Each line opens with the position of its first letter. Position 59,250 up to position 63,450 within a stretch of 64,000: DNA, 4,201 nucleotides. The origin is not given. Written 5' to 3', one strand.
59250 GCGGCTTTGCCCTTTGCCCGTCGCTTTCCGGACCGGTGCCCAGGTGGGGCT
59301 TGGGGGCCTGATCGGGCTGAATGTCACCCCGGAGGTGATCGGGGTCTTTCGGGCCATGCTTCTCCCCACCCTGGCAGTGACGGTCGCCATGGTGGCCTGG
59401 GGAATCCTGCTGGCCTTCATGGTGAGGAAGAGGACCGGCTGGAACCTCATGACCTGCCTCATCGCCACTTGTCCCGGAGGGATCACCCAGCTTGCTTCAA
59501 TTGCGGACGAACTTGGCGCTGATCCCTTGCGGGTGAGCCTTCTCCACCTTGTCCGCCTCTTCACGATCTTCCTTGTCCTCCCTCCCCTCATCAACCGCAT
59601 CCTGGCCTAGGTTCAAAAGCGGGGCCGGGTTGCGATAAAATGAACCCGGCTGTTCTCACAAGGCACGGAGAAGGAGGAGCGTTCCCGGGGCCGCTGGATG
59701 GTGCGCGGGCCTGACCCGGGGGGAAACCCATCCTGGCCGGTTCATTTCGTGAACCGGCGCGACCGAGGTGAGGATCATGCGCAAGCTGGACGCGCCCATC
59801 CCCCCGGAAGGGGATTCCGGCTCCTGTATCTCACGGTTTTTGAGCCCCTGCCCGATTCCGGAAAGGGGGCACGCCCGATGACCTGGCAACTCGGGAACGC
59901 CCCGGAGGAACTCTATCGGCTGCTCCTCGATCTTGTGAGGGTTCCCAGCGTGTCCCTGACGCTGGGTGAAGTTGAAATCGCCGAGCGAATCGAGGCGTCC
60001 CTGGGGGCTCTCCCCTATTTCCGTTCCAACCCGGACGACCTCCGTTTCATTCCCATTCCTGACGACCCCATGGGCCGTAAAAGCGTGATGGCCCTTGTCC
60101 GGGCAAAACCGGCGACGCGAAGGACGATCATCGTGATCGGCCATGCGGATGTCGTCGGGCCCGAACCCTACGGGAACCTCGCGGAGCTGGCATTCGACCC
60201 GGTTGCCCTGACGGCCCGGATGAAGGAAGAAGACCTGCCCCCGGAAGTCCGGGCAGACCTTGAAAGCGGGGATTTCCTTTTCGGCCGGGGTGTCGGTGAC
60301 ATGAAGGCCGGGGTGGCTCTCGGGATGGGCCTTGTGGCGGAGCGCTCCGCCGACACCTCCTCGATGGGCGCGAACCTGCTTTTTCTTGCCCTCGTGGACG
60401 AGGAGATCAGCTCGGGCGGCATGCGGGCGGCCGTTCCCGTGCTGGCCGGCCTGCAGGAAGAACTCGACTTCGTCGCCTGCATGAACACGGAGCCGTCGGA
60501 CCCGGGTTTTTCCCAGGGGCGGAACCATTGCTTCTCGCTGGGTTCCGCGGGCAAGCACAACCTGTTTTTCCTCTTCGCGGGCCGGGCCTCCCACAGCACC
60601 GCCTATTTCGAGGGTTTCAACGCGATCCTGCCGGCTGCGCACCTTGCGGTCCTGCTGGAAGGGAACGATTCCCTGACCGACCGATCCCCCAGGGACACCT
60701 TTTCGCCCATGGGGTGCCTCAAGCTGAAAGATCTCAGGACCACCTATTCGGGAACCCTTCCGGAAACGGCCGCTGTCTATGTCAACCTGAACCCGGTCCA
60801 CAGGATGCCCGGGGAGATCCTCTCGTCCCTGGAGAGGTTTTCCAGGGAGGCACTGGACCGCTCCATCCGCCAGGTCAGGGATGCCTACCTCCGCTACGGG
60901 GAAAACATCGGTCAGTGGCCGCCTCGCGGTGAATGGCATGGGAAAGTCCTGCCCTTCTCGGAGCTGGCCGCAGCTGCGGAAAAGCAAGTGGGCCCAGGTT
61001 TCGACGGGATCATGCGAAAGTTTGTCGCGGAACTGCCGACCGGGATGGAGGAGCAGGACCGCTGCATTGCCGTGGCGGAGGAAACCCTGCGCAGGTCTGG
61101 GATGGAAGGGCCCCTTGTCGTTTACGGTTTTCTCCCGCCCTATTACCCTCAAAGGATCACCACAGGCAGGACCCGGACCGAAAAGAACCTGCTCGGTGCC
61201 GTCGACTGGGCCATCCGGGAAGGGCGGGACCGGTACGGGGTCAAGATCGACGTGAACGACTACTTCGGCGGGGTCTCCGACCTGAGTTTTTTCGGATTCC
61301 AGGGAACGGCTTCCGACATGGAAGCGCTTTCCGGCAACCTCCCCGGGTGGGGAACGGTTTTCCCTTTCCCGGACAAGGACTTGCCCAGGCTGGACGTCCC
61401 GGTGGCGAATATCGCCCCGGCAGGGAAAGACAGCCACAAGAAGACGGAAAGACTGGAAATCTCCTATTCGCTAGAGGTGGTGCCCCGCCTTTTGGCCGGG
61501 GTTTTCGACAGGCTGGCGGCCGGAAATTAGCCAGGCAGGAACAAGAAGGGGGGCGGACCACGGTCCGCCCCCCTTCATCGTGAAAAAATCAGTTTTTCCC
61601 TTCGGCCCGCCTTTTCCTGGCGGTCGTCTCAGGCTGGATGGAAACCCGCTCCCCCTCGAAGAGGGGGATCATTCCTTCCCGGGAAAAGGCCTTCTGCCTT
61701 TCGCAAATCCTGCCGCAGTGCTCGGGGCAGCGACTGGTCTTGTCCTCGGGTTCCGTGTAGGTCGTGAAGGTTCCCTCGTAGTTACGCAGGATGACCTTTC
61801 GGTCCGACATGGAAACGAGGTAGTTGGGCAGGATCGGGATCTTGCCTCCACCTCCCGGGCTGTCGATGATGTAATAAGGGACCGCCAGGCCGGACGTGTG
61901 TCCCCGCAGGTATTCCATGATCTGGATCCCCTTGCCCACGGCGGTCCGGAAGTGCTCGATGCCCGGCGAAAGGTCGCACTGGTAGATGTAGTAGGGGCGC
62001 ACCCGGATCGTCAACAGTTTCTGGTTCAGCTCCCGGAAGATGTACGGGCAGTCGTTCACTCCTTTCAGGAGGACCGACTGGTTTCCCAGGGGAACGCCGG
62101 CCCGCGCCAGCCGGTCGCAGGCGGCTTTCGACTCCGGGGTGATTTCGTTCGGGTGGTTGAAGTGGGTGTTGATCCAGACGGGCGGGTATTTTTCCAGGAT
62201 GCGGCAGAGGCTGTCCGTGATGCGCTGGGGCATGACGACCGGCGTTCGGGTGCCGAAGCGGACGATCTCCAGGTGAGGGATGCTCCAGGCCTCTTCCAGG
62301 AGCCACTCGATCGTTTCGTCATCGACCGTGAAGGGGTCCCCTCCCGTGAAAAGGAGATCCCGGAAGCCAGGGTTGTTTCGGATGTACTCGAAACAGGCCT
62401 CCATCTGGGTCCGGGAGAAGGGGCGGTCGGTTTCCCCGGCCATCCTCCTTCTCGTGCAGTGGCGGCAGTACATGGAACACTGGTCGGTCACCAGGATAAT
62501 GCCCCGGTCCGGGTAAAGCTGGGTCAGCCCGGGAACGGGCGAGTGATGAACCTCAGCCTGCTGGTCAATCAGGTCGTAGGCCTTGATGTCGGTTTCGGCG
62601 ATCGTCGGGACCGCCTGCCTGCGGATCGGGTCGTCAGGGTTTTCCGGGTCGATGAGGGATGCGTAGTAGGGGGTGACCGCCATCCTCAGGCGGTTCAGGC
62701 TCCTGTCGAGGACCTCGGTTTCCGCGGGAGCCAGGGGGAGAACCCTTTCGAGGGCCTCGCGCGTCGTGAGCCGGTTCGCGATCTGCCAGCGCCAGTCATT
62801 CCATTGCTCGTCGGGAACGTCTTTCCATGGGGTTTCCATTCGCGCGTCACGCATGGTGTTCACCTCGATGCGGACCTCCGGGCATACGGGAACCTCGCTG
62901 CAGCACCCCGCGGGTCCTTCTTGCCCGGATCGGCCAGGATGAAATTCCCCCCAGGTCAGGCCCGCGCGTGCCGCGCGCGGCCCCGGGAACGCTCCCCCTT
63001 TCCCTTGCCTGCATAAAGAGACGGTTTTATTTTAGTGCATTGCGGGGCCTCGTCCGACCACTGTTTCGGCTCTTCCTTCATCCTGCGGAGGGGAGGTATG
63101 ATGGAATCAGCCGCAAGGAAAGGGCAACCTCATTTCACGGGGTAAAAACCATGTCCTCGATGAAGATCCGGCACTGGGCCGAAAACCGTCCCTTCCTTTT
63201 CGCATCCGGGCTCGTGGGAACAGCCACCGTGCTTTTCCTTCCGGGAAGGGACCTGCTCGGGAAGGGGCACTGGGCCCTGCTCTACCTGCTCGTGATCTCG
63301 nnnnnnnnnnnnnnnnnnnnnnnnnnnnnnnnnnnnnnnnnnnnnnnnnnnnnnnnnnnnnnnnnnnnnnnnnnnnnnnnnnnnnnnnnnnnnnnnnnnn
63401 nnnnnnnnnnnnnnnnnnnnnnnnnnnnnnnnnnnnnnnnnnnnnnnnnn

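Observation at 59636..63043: Duplicated ~100-nt promoter-leader module upstream of both kamA and the convergent M20 (RocB-like) gene: candidate new regulatory RNA or operator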

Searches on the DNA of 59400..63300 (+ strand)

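Call 5: search_rna_families(source=window, start=59400, end=63300, threshold=evalue, max_evalue=10, show_alignments=3)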
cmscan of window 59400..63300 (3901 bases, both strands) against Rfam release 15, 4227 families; matches with E-value up to 10: 7.
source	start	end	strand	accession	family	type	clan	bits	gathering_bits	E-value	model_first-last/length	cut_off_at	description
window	61543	61592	-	RF02066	STnc320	Gene; sRNA;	-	24.1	50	0.23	1-55/55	no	Salmonella enterica sRNA STnc320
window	61547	61574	+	RF02066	STnc320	Gene; sRNA;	-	19.5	50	3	20-47/55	no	Salmonella enterica sRNA STnc320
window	59765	59877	+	RF01056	Magnesium-II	Cis-reg; riboswitch;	-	17.9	40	3.2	1-115/115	no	Magnesium riboswitch aptamer (Magnesium responsive RNA element)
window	61538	61584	+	RF01918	mir-1249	Gene; miRNA;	-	17.8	83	4.1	1-75/75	no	mir-1249 microRNA precursor family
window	61540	61679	+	RF02498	Atu_C3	Gene; sRNA;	-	15.2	100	5.5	1-156/156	no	Rhizobiales sRNA Atu_C3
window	61467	61578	+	RF00166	PrrB_RsmZ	Gene; sRNA;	CL00106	14.7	44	3.4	1-133/133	no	PrrB/RsmZ RNA family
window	62684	62768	-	RF02133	HOXB13-AS1_2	Gene; lncRNA;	-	13.8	40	8.3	1-81/81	no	HOXB13 antisense RNA 1 conserved region 2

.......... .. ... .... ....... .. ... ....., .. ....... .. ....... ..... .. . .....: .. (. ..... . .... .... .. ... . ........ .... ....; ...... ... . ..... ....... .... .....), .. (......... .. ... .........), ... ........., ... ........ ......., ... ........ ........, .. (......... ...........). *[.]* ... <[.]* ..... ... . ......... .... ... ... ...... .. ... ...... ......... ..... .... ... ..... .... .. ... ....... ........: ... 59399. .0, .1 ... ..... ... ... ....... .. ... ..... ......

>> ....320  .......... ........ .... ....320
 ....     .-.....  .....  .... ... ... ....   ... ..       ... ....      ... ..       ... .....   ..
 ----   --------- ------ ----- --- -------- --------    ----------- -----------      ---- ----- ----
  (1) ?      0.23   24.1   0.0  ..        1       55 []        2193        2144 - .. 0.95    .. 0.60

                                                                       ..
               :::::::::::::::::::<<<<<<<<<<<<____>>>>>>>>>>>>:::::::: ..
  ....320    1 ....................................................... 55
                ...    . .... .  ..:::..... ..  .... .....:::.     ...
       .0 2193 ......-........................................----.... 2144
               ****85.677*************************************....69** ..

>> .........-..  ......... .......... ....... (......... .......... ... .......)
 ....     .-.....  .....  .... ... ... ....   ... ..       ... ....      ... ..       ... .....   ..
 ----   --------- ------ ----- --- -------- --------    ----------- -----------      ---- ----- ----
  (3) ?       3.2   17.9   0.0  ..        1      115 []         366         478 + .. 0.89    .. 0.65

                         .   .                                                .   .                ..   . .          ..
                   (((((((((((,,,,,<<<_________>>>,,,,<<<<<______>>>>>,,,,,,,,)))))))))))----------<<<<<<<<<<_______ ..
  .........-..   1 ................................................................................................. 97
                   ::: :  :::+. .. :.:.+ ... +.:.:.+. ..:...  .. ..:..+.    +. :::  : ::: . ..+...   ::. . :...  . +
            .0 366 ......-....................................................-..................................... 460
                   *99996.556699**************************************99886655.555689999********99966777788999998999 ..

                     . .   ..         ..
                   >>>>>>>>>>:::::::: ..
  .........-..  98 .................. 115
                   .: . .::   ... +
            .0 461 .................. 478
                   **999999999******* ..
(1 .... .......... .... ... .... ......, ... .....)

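Call 56: build_rna_model(alignment_id=A4, structure=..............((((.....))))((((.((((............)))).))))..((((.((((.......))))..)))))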
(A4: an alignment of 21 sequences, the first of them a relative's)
Model R1 built from alignment A4 (21 sequences, 85 columns); structure: as given.
model positions 82; base pairs 20; branch points 2; effective number of sequences 1.45; information 0.692 bits per position. Calibrated on 0.2 Mb of random sequence (short: E-values are rough).
structure used (alignment columns):
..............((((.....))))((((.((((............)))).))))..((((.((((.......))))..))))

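Call 57: search_with_rna_model(model_id=R1, sources=[window, L013, L016, L018, L019, L021, L023, L024, L003, L008, L031, L048, L056, L037, L060, L049, L050], max_evalue=10)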
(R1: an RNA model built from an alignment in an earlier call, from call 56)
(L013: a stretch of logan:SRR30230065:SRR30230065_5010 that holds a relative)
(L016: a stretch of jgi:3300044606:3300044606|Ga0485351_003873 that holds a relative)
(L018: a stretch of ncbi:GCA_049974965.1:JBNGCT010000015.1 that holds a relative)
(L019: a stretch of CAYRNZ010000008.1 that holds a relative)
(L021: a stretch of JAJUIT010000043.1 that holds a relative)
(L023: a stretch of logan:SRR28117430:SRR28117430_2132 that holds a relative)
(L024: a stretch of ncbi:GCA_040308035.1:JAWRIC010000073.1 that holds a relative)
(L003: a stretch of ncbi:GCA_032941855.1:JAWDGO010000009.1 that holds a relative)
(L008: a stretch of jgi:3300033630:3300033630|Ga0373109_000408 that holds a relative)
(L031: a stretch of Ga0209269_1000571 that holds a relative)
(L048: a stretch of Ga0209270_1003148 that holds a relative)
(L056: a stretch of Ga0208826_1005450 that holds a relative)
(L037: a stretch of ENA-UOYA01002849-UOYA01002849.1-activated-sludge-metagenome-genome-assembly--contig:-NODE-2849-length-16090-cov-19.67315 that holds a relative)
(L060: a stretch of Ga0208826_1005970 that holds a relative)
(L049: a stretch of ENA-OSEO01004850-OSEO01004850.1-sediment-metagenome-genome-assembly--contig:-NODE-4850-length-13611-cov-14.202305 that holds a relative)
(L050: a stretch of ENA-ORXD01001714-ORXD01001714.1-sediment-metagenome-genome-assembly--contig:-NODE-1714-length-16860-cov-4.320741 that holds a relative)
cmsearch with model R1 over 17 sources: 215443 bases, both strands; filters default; matches with E-value up to 10: 57.
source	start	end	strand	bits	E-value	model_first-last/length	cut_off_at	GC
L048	13253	13334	-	103.1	3.1e-21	1-82/82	no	0.65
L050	10208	10289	+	103.1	3.1e-21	1-82/82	no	0.65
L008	3820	3901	+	100.4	1.2e-20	1-82/82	no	0.65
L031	5406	5487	-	100.4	1.2e-20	1-82/82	no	0.65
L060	417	498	-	100.2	1.4e-20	1-82/82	no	0.68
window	59659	59740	+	97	7.5e-20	1-82/82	no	0.73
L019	1072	1152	+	96.6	9e-20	1-82/82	no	0.69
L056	7505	7587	-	96.6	9e-20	1-82/82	no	0.69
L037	2652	2734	-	96.6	9e-20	1-82/82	no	0.69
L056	4210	4292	+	95.9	1.3e-19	1-82/82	no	0.72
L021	2486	2568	+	94.6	2.5e-19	1-82/82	no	0.7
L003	8826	8908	-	94.5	2.7e-19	1-82/82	no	0.67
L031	398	480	+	93.4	4.8e-19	1-82/82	no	0.66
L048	8166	8248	+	93.4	4.8e-19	1-82/82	no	0.66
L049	12942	13024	+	93.4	4.8e-19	1-82/82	no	0.66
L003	3739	3820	+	89.8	3.1e-18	1-82/82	no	0.71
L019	3796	3861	-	14.6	0.32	1-82/82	no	0.64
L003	534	630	-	14.3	0.37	1-82/82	no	0.61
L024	7320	7404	+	13.9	0.44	1-82/82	no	0.69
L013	4994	5061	+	13.8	0.46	1-82/82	no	0.75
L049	4737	4814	-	13.8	0.47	1-82/82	no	0.63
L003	238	321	-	12.6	0.88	1-82/82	no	0.62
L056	3426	3485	-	12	1.2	1-82/82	no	0.68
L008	1112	1173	+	11.9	1.3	1-82/82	no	0.66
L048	11063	11132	+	11.7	1.4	1-82/82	no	0.61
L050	12410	12479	-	11.7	1.4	1-82/82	no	0.61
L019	216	321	-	11.5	1.5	1-82/82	no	0.69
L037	1516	1587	+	11.4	1.7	1-82/82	no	0.62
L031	4079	4145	-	11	2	1-82/82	no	0.67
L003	5454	5500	-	11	2.1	1-82/82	no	0.68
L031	2208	2328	+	10.9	2.2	1-82/82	no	0.66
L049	3967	4041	+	10.9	2.2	1-82/82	no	0.67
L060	2233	2313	+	10.7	2.3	1-82/82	no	0.57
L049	45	138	-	10.6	2.6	1-82/82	no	0.69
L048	6005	6097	-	10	3.4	1-82/82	no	0.6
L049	10781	10873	-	10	3.4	1-82/82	no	0.6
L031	5154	5203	+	8.8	6.2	1-82/82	no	0.68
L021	4167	4244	-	8.4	7.7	1-82/82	no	0.56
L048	7267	7358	+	8.3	8.1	1-82/82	no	0.74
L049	12043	12134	+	8.3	8.1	1-82/82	no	0.74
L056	5829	5906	+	8.3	8.5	1-82/82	no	0.55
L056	6213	6234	-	8.3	8.5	31-52/82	no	0.73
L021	3839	3860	+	8.3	8.5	31-52/82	no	0.73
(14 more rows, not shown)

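Call 63: search_rna_families(sources=[L023, L024, L019, L003, L006], threshold=gathering)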
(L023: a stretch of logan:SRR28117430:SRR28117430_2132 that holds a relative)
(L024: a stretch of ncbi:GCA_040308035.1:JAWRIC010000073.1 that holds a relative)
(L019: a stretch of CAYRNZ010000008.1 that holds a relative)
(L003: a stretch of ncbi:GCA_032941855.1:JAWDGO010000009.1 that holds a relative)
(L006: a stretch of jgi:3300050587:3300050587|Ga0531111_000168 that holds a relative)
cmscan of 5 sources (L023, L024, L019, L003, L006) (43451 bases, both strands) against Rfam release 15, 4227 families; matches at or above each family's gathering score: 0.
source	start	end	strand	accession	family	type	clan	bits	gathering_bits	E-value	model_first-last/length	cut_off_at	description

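Call 77: search_rna_families(source=window, start=59625, end=59885, threshold=evalue, max_evalue=10, show_alignments=2)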
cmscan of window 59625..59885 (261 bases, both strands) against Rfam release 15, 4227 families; matches with E-value up to 10: 2.
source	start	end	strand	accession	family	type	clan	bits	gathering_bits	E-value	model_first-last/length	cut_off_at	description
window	59765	59877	+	RF01056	Magnesium-II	Cis-reg; riboswitch;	-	17.9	40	0.21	1-115/115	no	Magnesium riboswitch aptamer (Magnesium responsive RNA element)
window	59660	59727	-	RF02791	CcsR1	Gene; sRNA;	-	10.6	65.3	5.6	1-83/83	no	Conserved CCUCCUCCC motif stress-induced RNA 1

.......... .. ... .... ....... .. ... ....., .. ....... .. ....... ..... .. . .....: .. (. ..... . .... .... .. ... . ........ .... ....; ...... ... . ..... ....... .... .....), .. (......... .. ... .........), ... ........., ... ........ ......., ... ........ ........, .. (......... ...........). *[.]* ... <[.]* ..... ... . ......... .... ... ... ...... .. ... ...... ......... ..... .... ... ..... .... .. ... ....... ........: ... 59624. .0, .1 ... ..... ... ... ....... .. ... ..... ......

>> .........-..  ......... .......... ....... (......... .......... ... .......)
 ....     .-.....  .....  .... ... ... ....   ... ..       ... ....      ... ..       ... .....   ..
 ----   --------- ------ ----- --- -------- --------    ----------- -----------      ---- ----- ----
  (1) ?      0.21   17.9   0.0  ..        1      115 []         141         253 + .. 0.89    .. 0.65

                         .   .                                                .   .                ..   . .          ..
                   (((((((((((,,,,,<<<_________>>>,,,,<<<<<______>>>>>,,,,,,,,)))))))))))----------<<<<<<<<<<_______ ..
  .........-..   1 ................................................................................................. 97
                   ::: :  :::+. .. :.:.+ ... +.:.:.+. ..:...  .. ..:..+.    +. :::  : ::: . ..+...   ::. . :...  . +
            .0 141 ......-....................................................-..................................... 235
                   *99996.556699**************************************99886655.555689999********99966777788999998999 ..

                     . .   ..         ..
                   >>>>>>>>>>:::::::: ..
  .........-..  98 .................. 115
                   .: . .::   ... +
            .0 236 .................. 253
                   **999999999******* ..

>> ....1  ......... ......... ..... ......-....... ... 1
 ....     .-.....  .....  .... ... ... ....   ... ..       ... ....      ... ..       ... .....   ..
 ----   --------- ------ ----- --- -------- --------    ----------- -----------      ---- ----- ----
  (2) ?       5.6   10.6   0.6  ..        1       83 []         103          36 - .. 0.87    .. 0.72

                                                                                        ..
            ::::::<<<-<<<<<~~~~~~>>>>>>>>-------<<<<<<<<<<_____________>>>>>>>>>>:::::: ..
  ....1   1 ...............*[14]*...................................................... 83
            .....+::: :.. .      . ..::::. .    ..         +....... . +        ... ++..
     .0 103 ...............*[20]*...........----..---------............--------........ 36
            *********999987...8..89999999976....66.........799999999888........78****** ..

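Call 78: search_rna_families(source=window, start=62845, end=63050, threshold=evalue, max_evalue=10, show_alignments=2)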
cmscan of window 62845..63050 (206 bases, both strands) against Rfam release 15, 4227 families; matches with E-value up to 10: 3.
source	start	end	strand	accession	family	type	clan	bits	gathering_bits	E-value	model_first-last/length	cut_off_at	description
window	62966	62988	+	RF02802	PyrR204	Gene; snRNA; snoRNA; HACA-box;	-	12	71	8.6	12-37/57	no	Pyrobaculum sRNA 204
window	62845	62871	-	RF01290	SNORD10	Gene; snRNA; snoRNA; CD-box;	-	10.6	37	4.3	1-27/139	3'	Small nucleolar RNA SNORD10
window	62985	63044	+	RF02126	GHRLOS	Gene; lncRNA;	-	9.8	48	3.5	1-70/70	no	Ghrelin opposite strand RNA conserved region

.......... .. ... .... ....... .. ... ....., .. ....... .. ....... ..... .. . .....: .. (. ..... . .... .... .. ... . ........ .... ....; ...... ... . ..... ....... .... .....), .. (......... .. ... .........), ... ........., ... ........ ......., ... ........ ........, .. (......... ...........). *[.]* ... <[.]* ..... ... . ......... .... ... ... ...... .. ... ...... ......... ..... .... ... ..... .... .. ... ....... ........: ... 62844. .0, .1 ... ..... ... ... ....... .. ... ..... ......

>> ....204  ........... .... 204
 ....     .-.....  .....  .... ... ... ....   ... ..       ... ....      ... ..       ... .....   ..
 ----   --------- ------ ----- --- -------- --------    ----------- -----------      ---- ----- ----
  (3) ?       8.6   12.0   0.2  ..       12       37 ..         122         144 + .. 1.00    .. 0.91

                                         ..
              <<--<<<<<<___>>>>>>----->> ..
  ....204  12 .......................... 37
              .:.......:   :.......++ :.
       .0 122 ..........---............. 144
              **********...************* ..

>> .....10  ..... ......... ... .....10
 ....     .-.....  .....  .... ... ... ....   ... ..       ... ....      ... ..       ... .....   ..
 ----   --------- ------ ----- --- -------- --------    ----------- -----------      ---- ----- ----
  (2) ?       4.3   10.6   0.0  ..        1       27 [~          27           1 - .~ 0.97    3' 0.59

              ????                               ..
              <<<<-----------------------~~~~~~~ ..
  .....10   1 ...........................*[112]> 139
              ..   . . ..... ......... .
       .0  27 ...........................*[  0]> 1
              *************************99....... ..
